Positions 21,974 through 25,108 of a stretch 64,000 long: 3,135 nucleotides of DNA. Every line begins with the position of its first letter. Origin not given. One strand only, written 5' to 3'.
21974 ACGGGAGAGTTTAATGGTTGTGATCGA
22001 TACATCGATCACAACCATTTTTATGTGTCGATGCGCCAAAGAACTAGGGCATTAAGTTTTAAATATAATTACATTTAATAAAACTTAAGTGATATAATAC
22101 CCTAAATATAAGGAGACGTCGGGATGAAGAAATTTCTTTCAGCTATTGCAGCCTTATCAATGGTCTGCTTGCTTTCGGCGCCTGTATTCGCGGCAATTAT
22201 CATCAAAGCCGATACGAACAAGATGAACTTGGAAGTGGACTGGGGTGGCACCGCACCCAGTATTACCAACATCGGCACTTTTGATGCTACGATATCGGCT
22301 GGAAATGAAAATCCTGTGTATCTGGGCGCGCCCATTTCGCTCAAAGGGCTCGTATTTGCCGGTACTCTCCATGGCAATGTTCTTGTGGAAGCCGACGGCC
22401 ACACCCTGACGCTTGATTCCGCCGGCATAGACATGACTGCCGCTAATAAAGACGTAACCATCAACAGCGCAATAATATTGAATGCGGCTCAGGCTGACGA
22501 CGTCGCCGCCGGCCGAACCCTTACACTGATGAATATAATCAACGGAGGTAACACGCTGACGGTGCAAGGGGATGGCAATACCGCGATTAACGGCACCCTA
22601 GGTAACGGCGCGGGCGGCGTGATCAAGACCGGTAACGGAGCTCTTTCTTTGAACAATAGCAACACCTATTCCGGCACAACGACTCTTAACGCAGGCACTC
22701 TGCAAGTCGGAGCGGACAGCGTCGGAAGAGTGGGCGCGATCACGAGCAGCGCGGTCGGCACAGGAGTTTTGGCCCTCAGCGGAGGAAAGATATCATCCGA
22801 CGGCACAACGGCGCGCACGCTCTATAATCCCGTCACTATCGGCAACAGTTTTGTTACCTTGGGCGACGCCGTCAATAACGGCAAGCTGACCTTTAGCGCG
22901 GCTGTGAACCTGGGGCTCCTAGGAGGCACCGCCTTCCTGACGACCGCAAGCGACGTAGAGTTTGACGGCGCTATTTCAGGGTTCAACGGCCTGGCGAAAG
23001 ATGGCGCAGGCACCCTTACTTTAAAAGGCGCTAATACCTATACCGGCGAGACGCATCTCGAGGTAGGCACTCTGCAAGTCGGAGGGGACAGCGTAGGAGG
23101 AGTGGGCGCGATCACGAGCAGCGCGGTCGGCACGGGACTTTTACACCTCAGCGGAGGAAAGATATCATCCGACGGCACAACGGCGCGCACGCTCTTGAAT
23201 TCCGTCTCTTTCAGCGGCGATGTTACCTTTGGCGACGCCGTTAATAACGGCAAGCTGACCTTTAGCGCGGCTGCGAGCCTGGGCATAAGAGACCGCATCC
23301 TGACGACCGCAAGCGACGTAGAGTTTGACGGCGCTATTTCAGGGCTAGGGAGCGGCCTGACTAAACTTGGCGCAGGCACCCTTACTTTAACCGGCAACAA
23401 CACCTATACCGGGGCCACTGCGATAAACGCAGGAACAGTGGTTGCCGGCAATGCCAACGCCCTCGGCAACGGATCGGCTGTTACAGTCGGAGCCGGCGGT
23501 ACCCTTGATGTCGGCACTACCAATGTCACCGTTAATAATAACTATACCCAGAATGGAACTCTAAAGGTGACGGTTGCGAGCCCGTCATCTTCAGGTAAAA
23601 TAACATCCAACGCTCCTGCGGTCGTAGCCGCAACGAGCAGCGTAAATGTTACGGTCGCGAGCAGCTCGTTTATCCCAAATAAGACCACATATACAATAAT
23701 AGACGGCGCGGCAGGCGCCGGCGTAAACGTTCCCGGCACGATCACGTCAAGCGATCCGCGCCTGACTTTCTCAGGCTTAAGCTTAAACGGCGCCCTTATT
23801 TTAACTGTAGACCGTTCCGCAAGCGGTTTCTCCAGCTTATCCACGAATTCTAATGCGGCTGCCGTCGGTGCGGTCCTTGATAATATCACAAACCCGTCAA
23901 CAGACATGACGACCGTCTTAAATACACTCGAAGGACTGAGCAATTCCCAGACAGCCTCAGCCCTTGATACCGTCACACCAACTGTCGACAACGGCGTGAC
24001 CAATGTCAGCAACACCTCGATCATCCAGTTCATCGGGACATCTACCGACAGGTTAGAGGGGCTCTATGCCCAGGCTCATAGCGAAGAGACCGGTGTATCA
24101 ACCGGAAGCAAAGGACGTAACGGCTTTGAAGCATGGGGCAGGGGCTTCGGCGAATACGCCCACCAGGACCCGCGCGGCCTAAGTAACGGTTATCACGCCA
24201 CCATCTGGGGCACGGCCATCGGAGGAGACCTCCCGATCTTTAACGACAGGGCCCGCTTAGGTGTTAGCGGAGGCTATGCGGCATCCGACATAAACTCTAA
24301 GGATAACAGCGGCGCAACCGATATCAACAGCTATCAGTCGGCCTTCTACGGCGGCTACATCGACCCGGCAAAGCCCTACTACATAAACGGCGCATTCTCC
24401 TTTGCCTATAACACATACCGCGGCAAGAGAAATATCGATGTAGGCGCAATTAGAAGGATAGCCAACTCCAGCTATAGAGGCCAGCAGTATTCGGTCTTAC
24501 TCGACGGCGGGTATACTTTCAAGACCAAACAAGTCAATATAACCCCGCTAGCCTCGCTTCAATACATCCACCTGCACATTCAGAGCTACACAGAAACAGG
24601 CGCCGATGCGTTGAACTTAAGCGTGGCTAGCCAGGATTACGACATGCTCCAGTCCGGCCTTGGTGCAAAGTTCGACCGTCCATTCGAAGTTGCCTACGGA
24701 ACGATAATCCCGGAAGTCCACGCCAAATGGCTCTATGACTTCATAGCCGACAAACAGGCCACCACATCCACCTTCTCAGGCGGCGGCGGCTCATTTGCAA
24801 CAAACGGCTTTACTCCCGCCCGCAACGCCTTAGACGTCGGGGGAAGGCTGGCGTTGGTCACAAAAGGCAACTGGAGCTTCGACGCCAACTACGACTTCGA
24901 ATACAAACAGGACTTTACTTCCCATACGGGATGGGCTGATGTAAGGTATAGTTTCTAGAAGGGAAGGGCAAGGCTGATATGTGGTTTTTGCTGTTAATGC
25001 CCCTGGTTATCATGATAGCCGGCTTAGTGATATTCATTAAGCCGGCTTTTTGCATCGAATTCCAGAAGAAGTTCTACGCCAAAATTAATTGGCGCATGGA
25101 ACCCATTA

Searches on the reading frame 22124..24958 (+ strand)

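Call 21: search_protein_families(library=pfam, proteins=[window:22124-24958:+], max_evalue=0.00001)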
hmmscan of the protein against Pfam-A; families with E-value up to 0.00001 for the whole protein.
window:22124-24958:+ (944 aa): 2 families
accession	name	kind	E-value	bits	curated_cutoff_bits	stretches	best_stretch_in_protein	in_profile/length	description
PF03797.25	Autotransporter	-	4.3e-60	204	26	1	670-924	1-255/255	Autotransporter beta-domain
PF12951.13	PATR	-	9.4e-25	86.8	27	3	412-440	1-29/30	Passenger-associated-transport-repeat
